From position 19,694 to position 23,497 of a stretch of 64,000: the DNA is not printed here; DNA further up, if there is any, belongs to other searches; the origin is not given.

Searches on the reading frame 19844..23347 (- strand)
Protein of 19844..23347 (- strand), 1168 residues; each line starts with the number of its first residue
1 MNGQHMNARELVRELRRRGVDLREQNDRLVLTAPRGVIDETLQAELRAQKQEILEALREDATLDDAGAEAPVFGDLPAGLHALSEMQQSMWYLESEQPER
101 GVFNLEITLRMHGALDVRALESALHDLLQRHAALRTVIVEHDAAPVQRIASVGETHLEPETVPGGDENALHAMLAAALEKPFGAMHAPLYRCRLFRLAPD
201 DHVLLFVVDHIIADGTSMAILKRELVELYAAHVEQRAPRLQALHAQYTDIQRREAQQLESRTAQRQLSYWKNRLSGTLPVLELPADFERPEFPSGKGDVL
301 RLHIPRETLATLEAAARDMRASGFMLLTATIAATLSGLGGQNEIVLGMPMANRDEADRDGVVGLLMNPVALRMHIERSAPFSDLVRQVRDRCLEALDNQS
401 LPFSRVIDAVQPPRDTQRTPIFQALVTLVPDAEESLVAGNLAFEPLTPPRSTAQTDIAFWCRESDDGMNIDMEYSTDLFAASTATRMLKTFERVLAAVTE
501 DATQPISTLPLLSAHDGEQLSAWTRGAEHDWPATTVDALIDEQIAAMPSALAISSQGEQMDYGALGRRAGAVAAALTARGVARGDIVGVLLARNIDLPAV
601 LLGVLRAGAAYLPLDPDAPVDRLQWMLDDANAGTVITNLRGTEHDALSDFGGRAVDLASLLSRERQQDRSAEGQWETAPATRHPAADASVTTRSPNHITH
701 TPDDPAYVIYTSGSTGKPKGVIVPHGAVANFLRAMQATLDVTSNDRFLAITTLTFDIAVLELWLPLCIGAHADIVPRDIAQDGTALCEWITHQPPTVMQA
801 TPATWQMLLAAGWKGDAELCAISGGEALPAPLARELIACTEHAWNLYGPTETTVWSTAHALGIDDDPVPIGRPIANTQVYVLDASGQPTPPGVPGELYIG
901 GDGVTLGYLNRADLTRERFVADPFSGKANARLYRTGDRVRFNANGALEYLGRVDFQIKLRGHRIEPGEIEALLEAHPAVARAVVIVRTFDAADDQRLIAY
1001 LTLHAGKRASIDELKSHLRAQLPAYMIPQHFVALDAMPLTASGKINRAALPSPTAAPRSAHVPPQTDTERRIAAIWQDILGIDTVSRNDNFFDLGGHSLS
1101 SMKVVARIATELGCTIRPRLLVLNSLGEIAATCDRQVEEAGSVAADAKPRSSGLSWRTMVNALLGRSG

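Call 51: search_protein_families(library=pfam, proteins=[window:19844-23347:-], max_evalue=0.00001)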
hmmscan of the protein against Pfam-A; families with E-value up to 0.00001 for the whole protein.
window:19844-23347:- (1168 aa): 5 families
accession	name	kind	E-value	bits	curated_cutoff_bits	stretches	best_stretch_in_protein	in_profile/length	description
PF00668.25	Condensation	-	1.1e-86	291.8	30.6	1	82-520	6-455/456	Condensation domain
PF00501.34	AMP-binding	-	3.3e-83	280.1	29.9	1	541-909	2-384/384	AMP-binding enzyme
PF13193.12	AMP-binding_C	-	2.1e-14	54.6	24.5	1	968-1044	1-76/76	AMP-binding enzyme C-terminal domain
PF00550.31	PP-binding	-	3.4e-14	53.3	20.8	1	1071-1131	2-65/67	Phosphopantetheine attachment site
PF18563.6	TubC_N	-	1.8e-11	44.4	26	1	10-59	3-52/52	TubC N-terminal docking domain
